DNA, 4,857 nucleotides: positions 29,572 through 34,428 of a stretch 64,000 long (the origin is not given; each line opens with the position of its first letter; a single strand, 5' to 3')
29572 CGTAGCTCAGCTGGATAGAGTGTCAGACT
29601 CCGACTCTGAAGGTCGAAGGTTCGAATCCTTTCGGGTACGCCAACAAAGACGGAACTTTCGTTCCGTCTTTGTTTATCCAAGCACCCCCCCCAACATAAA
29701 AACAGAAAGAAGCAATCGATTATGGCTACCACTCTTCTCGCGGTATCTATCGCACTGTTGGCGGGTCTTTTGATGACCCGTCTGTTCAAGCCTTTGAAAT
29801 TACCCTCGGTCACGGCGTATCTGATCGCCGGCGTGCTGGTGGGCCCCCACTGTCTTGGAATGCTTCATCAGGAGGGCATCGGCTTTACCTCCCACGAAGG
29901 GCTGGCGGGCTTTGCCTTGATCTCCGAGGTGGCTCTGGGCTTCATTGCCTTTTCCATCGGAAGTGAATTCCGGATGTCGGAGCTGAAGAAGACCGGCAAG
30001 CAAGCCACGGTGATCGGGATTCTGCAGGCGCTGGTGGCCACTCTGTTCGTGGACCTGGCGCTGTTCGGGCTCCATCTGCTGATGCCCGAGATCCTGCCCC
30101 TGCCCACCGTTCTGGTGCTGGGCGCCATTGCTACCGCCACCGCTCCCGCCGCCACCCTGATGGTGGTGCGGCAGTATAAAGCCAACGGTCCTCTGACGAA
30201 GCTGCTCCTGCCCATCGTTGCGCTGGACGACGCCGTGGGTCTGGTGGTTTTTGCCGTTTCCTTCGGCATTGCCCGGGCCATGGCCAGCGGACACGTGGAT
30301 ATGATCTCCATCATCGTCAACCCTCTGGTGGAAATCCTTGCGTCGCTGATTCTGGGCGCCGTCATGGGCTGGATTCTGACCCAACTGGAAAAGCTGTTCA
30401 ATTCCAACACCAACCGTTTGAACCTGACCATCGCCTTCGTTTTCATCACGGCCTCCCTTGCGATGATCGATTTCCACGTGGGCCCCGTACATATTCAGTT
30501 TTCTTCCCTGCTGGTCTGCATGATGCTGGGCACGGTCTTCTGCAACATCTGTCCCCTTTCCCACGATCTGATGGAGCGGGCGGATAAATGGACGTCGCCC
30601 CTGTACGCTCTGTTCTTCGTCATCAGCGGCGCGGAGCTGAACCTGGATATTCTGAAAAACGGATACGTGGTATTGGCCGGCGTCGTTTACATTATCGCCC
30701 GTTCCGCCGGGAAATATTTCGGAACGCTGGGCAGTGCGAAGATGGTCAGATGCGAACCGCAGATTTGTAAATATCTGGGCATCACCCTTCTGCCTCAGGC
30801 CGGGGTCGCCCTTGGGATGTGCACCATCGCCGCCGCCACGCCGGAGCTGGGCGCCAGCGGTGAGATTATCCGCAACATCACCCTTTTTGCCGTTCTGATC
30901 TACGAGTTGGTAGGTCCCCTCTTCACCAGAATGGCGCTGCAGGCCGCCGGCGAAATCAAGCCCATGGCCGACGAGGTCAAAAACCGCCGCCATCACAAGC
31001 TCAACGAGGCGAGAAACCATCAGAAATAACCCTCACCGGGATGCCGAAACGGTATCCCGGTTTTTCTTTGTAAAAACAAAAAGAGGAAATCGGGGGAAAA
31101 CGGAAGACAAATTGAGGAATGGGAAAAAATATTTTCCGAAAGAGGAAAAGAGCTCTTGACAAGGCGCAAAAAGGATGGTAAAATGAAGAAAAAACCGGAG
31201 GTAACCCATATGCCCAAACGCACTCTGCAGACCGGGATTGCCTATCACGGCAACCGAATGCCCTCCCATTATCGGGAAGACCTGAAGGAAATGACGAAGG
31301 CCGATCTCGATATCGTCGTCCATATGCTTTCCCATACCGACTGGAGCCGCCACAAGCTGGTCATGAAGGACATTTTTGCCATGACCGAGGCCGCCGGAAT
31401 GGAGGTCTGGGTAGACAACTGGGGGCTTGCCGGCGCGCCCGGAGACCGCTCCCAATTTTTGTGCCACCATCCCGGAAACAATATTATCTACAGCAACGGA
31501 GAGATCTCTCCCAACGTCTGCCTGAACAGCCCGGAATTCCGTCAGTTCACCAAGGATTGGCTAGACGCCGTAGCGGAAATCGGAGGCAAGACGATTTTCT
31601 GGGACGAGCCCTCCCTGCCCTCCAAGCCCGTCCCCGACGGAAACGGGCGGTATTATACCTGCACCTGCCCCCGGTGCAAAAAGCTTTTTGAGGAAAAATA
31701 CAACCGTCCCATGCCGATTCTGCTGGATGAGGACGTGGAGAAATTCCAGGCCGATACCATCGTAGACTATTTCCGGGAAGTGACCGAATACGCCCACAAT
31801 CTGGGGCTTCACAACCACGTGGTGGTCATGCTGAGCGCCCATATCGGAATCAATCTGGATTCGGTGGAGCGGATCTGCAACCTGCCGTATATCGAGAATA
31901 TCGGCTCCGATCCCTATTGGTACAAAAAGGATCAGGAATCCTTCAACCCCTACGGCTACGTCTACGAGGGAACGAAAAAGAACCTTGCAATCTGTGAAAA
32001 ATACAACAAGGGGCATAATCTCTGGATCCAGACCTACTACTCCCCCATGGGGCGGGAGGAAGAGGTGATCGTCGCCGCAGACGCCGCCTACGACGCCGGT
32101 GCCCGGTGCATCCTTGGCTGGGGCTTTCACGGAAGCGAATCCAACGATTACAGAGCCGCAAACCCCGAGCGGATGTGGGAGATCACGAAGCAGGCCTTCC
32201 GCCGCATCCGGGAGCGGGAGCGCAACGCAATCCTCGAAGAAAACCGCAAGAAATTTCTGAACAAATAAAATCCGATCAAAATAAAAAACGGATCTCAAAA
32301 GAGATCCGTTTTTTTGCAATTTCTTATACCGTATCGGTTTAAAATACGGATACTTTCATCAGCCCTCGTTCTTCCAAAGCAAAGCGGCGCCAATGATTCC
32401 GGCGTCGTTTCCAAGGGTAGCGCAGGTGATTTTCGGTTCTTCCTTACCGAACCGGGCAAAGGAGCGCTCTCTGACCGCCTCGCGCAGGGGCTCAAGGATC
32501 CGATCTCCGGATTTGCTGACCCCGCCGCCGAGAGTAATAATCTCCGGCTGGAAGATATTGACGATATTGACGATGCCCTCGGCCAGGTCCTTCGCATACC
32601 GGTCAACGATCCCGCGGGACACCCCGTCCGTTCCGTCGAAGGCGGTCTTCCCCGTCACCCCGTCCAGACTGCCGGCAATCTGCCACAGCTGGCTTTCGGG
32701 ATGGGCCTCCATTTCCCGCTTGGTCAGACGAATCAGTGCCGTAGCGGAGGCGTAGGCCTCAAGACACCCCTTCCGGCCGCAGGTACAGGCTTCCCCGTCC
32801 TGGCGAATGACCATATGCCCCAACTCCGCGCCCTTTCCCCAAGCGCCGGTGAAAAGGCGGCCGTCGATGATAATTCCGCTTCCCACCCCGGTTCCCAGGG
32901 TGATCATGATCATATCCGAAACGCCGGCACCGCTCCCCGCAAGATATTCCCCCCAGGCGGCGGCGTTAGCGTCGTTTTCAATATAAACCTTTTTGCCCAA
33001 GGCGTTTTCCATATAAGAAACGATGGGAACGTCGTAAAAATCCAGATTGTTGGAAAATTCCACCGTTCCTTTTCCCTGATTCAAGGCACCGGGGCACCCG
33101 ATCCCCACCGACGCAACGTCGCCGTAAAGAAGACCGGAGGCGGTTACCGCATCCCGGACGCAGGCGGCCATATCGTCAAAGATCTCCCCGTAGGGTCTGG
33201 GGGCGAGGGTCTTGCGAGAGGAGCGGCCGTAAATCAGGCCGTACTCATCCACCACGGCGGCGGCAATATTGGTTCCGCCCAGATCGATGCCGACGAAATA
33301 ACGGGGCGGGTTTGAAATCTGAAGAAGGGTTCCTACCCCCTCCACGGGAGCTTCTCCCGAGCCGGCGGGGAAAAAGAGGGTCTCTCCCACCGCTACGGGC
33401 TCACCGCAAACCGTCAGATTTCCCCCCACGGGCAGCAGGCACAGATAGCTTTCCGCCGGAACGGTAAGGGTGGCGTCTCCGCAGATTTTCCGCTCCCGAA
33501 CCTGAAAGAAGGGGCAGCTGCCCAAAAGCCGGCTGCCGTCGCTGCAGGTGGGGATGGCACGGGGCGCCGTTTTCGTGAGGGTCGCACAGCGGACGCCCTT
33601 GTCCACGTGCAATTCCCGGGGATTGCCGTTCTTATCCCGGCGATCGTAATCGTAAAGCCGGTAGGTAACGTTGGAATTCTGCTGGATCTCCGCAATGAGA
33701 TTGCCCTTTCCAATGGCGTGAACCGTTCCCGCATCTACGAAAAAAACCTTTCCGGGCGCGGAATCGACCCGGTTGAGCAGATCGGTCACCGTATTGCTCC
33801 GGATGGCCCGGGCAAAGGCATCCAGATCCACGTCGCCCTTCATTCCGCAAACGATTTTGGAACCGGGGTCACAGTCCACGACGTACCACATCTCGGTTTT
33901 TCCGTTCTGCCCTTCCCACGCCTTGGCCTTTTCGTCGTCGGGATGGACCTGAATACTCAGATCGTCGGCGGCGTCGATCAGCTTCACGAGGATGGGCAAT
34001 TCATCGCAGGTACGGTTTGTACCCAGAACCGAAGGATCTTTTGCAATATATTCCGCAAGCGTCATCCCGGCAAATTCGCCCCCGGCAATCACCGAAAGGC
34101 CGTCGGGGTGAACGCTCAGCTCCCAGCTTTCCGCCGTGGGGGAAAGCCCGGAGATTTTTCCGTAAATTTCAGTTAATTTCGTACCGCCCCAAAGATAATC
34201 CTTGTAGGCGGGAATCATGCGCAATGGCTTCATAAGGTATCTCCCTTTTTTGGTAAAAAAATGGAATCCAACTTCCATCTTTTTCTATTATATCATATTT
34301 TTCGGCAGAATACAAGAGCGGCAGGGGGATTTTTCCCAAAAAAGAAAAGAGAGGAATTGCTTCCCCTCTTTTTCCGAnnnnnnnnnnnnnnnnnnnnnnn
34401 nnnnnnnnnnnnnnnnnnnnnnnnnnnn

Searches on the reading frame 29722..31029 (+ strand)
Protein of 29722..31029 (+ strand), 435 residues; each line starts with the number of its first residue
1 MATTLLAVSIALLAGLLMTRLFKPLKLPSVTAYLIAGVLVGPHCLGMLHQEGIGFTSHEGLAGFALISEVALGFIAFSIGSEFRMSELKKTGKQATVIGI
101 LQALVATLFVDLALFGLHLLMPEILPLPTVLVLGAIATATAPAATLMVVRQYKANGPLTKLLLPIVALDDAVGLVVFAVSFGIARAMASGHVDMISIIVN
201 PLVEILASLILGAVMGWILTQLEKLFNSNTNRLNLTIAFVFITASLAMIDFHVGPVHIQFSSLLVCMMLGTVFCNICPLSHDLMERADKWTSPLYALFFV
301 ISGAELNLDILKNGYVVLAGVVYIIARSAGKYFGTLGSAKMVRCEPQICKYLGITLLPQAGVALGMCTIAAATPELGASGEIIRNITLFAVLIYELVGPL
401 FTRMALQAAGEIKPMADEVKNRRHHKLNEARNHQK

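Call 21: search_protein_families(library=pfam, proteins=[window:29722-31029:+], max_evalue=0.001)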
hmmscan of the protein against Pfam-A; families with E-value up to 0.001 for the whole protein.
window:29722-31029:+ (435 aa): 1 family
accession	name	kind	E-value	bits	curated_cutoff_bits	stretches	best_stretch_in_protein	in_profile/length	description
PF00999.27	Na_H_Exchanger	-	5.1e-36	124.8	26.2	1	10-402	3-369/375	Sodium/hydrogen exchanger, transmembrane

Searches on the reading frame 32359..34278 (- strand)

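Call 19: search_protein_families(library=pfam, proteins=[window:32359-34278:-], max_evalue=0.001)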
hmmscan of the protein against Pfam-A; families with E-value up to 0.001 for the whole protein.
window:32359-34278:- (639 aa): 2 families
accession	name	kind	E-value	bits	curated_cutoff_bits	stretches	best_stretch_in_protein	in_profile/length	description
PF00480.26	ROK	-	1.9e-68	231.6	22.9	1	329-637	2-293/294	ROK family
PF20511.4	PMI_typeI_cat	-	9.8e-16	58.6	22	1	20-123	3-112/143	Phosphomannose isomerase type I, catalytic domain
